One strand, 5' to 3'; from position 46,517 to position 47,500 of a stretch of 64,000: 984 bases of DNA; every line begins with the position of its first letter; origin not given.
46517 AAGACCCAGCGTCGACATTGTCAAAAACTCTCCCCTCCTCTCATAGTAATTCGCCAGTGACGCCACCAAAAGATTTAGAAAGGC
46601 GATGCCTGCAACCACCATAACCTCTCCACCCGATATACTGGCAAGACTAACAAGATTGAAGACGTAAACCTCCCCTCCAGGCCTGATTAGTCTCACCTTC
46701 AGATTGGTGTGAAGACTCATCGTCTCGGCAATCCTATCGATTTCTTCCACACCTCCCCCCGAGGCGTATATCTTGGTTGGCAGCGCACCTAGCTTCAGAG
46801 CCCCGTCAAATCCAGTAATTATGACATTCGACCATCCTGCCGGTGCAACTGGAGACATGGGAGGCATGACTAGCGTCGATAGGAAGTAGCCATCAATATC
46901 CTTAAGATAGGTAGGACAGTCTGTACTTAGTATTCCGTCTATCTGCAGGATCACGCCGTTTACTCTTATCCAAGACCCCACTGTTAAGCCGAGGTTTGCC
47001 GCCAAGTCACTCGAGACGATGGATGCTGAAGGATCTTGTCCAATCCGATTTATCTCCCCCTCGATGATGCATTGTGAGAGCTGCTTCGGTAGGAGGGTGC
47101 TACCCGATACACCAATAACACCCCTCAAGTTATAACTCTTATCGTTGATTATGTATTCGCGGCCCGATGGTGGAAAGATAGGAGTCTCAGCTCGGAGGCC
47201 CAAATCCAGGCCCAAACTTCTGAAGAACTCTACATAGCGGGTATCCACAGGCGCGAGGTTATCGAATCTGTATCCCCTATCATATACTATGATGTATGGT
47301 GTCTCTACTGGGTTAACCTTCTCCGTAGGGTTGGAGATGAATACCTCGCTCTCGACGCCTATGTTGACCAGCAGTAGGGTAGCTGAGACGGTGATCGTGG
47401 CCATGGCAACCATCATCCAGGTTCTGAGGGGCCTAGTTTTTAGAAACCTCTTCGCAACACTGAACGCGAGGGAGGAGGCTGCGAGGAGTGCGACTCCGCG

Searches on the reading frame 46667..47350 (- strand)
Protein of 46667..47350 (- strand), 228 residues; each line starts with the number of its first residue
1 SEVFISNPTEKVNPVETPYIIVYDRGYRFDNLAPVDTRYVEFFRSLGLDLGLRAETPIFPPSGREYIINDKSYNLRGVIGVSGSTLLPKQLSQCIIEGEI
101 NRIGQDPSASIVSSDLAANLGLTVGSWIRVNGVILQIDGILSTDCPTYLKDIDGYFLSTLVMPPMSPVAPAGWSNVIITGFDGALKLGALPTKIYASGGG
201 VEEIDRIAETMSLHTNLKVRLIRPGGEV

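Call 95: search_protein_families(library=padloc, proteins=[window:46667-47350:-], max_evalue=0.001)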
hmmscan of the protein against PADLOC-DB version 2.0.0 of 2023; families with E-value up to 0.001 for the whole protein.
window:46667-47350:- (228 aa): 2 families
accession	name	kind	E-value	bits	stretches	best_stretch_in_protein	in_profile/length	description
PDLC01991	CARF_m8--CARF_LolE_TM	-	2.1e-41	139.9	1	3-225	211-422/810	-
PDLC01990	CARF_m8--CARF_Beta-galactosidase_LolE_TM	-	4.1e-10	35.6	1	73-227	1246-1398/1791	-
